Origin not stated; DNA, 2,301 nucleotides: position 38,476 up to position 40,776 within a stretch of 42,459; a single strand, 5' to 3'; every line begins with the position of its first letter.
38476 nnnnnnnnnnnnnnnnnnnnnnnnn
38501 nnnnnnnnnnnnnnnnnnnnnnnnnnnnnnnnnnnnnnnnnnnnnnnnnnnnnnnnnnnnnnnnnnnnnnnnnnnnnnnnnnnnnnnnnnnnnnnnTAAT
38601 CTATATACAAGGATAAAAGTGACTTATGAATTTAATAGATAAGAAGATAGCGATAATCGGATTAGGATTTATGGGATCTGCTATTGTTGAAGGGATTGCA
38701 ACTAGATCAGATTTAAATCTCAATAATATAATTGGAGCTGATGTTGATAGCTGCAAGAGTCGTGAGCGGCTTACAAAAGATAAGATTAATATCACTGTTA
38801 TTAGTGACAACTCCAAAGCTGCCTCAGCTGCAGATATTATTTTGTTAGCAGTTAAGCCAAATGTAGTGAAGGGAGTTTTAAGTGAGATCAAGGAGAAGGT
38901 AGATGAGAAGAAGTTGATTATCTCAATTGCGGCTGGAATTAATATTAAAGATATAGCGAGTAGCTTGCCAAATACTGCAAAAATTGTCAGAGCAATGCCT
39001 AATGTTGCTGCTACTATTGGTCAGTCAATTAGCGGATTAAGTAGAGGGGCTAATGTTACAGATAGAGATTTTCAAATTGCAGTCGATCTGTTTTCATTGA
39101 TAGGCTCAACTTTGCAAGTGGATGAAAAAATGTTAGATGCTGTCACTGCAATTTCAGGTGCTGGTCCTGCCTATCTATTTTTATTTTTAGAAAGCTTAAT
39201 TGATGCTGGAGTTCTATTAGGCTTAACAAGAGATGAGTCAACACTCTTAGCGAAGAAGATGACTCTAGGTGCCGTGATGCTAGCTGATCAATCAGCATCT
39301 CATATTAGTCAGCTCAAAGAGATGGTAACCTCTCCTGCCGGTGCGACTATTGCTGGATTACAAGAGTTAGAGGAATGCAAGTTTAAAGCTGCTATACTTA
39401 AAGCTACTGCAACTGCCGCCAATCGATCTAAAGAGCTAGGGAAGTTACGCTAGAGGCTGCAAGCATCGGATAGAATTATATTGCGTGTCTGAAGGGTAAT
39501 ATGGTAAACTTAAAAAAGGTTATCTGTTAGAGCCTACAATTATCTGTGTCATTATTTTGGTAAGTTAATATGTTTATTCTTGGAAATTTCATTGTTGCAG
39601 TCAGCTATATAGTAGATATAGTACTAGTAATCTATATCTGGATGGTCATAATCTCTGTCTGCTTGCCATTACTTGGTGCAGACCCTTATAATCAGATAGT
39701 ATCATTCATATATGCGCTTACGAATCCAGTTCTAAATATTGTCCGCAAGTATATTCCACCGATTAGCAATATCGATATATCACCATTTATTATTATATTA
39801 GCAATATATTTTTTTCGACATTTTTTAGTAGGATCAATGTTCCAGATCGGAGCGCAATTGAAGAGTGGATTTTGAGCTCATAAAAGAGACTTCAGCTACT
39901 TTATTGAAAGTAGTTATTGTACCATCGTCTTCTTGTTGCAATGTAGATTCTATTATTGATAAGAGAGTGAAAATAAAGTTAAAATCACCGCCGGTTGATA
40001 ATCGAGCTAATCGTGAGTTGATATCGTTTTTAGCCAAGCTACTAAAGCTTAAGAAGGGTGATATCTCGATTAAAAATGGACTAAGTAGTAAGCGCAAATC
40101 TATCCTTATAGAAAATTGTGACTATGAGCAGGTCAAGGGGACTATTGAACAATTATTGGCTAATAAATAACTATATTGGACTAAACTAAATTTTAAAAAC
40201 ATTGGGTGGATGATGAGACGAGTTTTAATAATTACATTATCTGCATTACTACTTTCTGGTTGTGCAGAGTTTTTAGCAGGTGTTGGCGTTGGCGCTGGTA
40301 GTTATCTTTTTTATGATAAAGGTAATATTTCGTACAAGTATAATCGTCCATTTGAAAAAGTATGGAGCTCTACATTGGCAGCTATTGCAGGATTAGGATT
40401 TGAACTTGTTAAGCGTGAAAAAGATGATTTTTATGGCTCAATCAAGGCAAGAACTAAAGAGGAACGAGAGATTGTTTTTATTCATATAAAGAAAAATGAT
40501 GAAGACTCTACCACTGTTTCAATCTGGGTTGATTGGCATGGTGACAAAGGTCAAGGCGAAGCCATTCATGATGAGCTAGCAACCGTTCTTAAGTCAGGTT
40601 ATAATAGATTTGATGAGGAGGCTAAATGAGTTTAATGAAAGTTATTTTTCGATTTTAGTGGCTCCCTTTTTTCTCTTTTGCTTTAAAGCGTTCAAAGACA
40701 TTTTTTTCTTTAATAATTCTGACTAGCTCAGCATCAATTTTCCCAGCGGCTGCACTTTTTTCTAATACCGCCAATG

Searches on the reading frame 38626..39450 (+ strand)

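Call 8: search_protein_families(library=pfam, proteins=[window:38626-39450:+], max_evalue=0.01)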
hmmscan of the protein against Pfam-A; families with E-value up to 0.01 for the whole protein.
window:38626-39450:+ (275 aa): 8 families
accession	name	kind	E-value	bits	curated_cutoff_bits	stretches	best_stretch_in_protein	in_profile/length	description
PF14748.11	P5CR_dimer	-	7.1e-34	116.7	25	1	167-271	1-105/105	Pyrroline-5-carboxylate reductase dimerisation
PF03807.23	F420_oxidored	-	1e-16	61.7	21.6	1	7-104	1-94/94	NADP oxidoreductase coenzyme F420-dependent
PF03446.21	NAD_binding_2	-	4.3e-06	27.3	21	1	7-101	1-92/161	NAD binding domain of 6-phosphogluconate dehydrogenase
PF07991.19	KARI_N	-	1.1e-05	25.5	20.6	1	3-121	2-113/165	Acetohydroxy acid isomeroreductase, NADPH-binding domain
PF02153.23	PDH_N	-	4.9e-05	23.3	26.5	1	32-125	11-103/154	Prephenate dehydrogenase, nucleotide-binding domain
PF02558.23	ApbA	-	0.00011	22.3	22.2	1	8-125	1-123/150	Ketopantoate reductase PanE/ApbA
PF01210.29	NAD_Gly3P_dh_N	-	0.00032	21.1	23.1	1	54-107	55-108/158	NAD-dependent glycerol-3-phosphate dehydrogenase N-terminus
PF01113.26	DapB_N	-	0.00073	20.1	25.6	1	7-98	2-95/124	Dihydrodipicolinate reductase, N-terminus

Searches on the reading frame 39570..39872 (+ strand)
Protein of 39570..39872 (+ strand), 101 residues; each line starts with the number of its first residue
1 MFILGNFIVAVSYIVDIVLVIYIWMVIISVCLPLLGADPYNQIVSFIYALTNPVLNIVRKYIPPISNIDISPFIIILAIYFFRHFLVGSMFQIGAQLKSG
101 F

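Call 8: search_protein_families(library=pfam, proteins=[window:39570-39872:+], max_evalue=0.01)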
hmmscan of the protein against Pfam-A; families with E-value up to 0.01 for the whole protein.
window:39570-39872:+ (101 aa): 1 family
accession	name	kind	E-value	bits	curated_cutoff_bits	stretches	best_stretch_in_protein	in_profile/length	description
PF02325.22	YGGT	-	1.6e-16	60.9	27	1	17-86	2-70/70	YGGT family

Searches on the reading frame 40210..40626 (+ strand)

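Call 8: search_protein_families(library=pfam, proteins=[window:40210-40626:+], max_evalue=0.01)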
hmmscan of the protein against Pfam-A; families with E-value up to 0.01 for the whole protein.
window:40210-40626:+ (139 aa): 2 families
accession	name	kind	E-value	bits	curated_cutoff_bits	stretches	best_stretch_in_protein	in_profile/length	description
PF12092.13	DUF3568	-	1.3e-22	80.6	23.2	1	5-123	5-121/124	Protein of unknown function (DUF3568)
PF08139.17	LPAM_1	-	0.00087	20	20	1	2-19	1-18/18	Prokaryotic membrane lipoprotein lipid attachment site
